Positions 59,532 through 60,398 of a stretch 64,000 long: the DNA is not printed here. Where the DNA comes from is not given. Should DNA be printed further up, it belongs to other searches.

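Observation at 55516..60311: Translationally coupled HppE-like / FomA-like / P-loop kinase / Fe-ADH / ThDP-decarboxylase operon: a fosfomycin-type phosphonate cassette with no PEP mutase in the window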

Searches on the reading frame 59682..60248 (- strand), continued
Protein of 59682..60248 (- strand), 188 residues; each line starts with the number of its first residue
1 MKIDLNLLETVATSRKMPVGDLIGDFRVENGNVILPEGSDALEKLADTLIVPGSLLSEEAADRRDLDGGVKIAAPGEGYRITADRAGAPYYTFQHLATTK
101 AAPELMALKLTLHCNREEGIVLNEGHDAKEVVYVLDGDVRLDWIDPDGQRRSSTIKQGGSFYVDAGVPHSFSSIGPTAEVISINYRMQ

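Call 69: search_protein_families(library=ncbifam, proteins=[L022:6431-8050:+, L022:8053-9972:+, L022:9989-10567:+, L022:10564-11355:+, L022:11349-12002:+, L022:11989-13107:+, L022:13104-14318:+, L022:16440-18296:+], max_evalue=0.00001)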
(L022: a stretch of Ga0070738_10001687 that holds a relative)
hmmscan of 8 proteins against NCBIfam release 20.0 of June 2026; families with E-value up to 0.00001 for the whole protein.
L022:6431-8050:+ (539 aa): 22 families
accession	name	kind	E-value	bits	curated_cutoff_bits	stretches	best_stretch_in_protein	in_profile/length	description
NF038361.1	rSAM_Sden_1168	equivalog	1.1e-84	285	575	1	51-490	62-487/560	Sden_1168 family B12-binding radical SAM P-methyltransferase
TIGR03471.1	HpnJ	equivalog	2e-40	139.1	577.6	1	154-505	90-418/472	hopanoid biosynthesis associated radical SAM protein HpnJ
TIGR02026.1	BchE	equivalog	3.9e-33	115.1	481.35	1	53-450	1-365/497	magnesium-protoporphyrin IX monomethyl ester anaerobic oxidative cyclase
NF050148.1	rSAM_ApyD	equivalog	2.9e-29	102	750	1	75-432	26-350/645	RiPP biosynthesis radical SAM protein ApyD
TIGR03975.1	rSAM_ocin_1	subfamily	3.1e-26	92.1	281.85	1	120-431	117-413/606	RiPP maturation radical SAM C-methyltransferase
TIGR04072.2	rSAM_ladder_B12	equivalog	6.1e-24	84.4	360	2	272-490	174-386/443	lipid biosynthesis B12-binding/radical SAM protein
TIGR04014.1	B12_SAM_MJ_0865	equivalog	8.6e-22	77.5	360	1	281-476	163-358/434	methyl-coenzyme M reductase glutamine C-methyltransferase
TIGR04385.1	B12_rSAM_cofa1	equivalog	6.9e-19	68.4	450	1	60-443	7-356/438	B12 lower ligand biosynthesis radical SAM protein BzaD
TIGR04013.1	B12_SAM_MJ_1487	hypoth_equivalog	3e-18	65.9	251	1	121-321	32-194/382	TIGR04013 family B12-binding domain/radical SAM domain-containing protein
NF033070.1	rSAM_AprD4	equivalog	1.2e-15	57.3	500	1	240-487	164-401/456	AprD4 family radical SAM diol-dehydratase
TIGR04479.1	bcpD_PhpK_rSAM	subfamily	1.7e-15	56.4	600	1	279-453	242-408/504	PhpK family radical SAM P-methyltransferase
TIGR04367.1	HpnR_B12_rSAM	equivalog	4.9e-14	51.7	650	0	276-322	184-230/490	hopanoid C-3 methylase HpnR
TIGR04295.1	B12_rSAM_oligo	hypoth_equivalog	9.2e-14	50.9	400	1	117-399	51-313/422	TIGR04295 family B12-binding domain-containing radical SAM protein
NF033712.0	B12_rSAM_KedN5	subfamily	2.8e-13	49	700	1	120-445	50-361/624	KedN5 family methylcobalamin-dependent radical SAM C-methyltransferase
TIGR04190.1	B12_SAM_Ta0216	equivalog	2.1e-10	39.9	500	1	133-432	81-378/554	TIGR04190 family B12-binding domain/radical SAM domain protein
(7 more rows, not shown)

L022:8053-9972:+ (639 aa): 13 families
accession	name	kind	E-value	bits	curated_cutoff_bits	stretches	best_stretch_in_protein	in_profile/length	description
TIGR02320.1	PEP_mutase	equivalog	1.1e-79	267.4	319.55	1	341-619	3-281/284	phosphoenolpyruvate mutase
TIGR02321.1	Pphn_pyruv_hyd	equivalog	4.9e-37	127.6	374.4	1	345-617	13-275/290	phosphonopyruvate hydrolase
TIGR03276.1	Phn-HD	hypoth_equivalog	3.6e-36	124.4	214.6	1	32-179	27-176/179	phosphonate degradation HD-domain oxygenase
NF049941.1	HyMthAminphonOxyTmpB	equivalog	1.1e-28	100.2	300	1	33-178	32-179/188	(R)-1-hydroxy-2-trimethylaminoethylphosphonate oxygenase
NF052439.1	HMPDioxPhnZ1GIM8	equivalog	1.5e-26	93.1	300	1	32-175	45-191/199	hydroxymethylphosphonate dioxygenase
TIGR02317.1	prpB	equivalog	9.7e-18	64.4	354.4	1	348-598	14-250/285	methylisocitrate lyase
NF008455.0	PRK11320.1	equivalog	4.1e-15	55.8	353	1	377-579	40-238/295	methylisocitrate lyase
TIGR01518.1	g3p_cytidyltrns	equivalog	3.7e-14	52.9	165.4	1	201-325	7-125/125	glycerol-3-phosphate cytidylyltransferase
TIGR02199.1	rfaE_dom_II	equivalog_domain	4e-14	52.6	181.5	1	201-326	20-143/144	D-glycero-beta-D-manno-heptose 1-phosphate adenylyltransferase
TIGR02319.1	CPEP_Pphonmut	equivalog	2.3e-11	43.5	420.05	1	382-528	43-187/294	carboxyvinyl-carboxyphosphonate phosphorylmutase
TIGR00125.1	cyt_tran_rel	domain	1.7e-10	40.9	27.7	1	195-256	2-63/65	adenylyltransferase/cytidyltransferase family protein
NF008454.0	PRK11316.1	equivalog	1.9e-09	36.7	521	1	201-327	349-473/475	bifunctional D-glycero-beta-D-manno-heptose-7-phosphate kinase/D-glycero-beta-D-manno-heptose 1-phosphate adenylyltransferase HldE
NF001985.0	PRK00777.1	subfamily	4.8e-08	33.2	104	1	194-251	6-64/157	pantetheine-phosphate adenylyltransferase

L022:9989-10567:+ (192 aa): 1 family
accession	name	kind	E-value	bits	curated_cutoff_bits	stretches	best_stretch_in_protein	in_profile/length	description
TIGR03404.1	bicupin_oxalic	subfamily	1.5e-06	27.6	254.2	1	130-187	85-142/367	bicupin, oxalate decarboxylase family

L022:10564-11355:+ (263 aa): 4 families
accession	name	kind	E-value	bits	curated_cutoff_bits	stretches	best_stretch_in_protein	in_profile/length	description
NF040647.1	IPPK_Arch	equivalog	2.2e-30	105.8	120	1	11-252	2-258/259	isopentenyl phosphate kinase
NF000338.1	fomA_AB016934.1.gene6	equivalog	1.8e-14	53.5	550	1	10-238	6-240/266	fosfomycin resistance kinase FomA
NF000122.1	485965_fosC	equivalog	2.2e-09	37.6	350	1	125-232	49-158/182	fosfomycin resistance kinase FosC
TIGR01027.1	proB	equivalog_domain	7.4e-06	25.3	186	0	152-256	145-254/363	glutamate 5-kinase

L022:11349-12002:+ (217 aa): 1 family
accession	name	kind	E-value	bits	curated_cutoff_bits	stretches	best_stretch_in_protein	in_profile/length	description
TIGR00041.1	DTMP_kinase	equivalog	2.6e-07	30.5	83.25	0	1-31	5-35/196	dTMP kinase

L022:11989-13107:+ (372 aa): 13 families
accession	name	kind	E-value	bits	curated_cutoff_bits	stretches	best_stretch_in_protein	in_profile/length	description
TIGR03405.1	Phn_Fe-ADH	equivalog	2.9e-44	151.3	423.7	1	86-286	82-285/355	iron-containing alcohol dehydrogenase PsrA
NF010378.0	PRK13805.1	equivalog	1.6e-28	99.1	951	1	87-280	544-752/872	bifunctional acetaldehyde-CoA/alcohol dehydrogenase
NF041833.1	Fe_ADH_ErcA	equivalog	4.9e-23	81.9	550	1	86-300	89-306/382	alcohol dehydrogenase-like regulatory protein ErcA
TIGR02638.1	lactal_redase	equivalog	1.8e-21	76.4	523.15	1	84-281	86-288/379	lactaldehyde reductase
NF011998.0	PRK15454.1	equivalog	3.5e-20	72.1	556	1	87-282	109-307/395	ethanolamine utilization ethanol dehydrogenase EutG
NF007911.0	PRK10624.1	equivalog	5.1e-19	68.5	537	1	76-281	79-287/382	lactaldehyde reductase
NF050025.1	SulfAcetaldRedSarD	equivalog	2.7e-17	62.7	700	1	88-286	91-288/385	sulfoacetaldehyde reductase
NF041822.1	daptide_DH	equivalog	1.3e-16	60.4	300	1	84-212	54-188/363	daptide-type RiPP biosynthesis dehydogenase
NF053866.1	CholDhdGbsBBac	equivalog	3.4e-15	55.6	550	1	88-278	98-294/392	choline dehydrogenase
NF058672.1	4HyButDHCUPNE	equivalog_domain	1.1e-14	54.5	500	1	87-220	87-224/378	4-hydroxybutyrate dehydrogenase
NF007363.0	PRK09860.1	equivalog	1.6e-11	44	581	1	86-277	90-284/383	L-threonine dehydrogenase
NF011717.0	PRK15138.1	equivalog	7.9e-10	38.3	645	1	88-274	89-285/387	alcohol dehydrogenase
TIGR04266.1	NDMA_methanol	equivalog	8.9e-07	28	625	1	87-276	97-294/420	NDMA-dependent methanol dehydrogenase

L022:13104-14318:+ (404 aa): 12 families
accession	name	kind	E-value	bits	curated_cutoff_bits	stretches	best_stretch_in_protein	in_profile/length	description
TIGR03297.1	Ppyr-DeCO2ase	equivalog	1e-101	340.6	312.5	1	16-375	1-360/360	phosphonopyruvate decarboxylase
TIGR03846.1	sulfopy_beta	equivalog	1.9e-37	128.9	221.5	1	194-374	1-180/182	sulfopyruvate decarboxylase subunit beta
NF004813.0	PRK06163.1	equivalog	9.1e-33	113.6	240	1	200-353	21-176/202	hypothetical protein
TIGR03845.1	sulfopyru_alph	equivalog_domain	1.4e-23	83.6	147.95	1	9-161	5-157/160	sulfopyruvate decarboxylase subunit alpha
NF005114.0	PRK06546.1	equivalog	2.4e-12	46.2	893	1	232-363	404-543/578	pyruvate dehydrogenase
NF006591.0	PRK09124.1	equivalog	7e-12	44.4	792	1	229-363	402-543/574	ubiquinone-dependent pyruvate dehydrogenase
NF006016.1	PRK08155.1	equivalog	2.8e-10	39.3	870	1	235-352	408-535/554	acetolactate synthase large subunit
NF006203.0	PRK08327.1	equivalog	2.5e-07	29.6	456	0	201-295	396-493/571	thiamine pyrophosphate-requiring protein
NF006052.0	PRK08199.1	subfamily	6.5e-07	28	539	1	235-292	414-471/559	thiamine pyrophosphate protein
NF005485.1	PRK07092.1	equivalog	2.5e-06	26.6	493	0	226-294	384-454/523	benzoylformate decarboxylase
NF005039.0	PRK06456.1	equivalog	2.7e-06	26.2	868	1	235-290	420-475/572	acetolactate synthase large subunit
TIGR00118.1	acolac_lg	equivalog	6.7e-06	24.8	538.35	0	235-292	409-466/557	biosynthetic-type acetolactate synthase large subunit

L022:16440-18296:+ (618 aa): 0 families
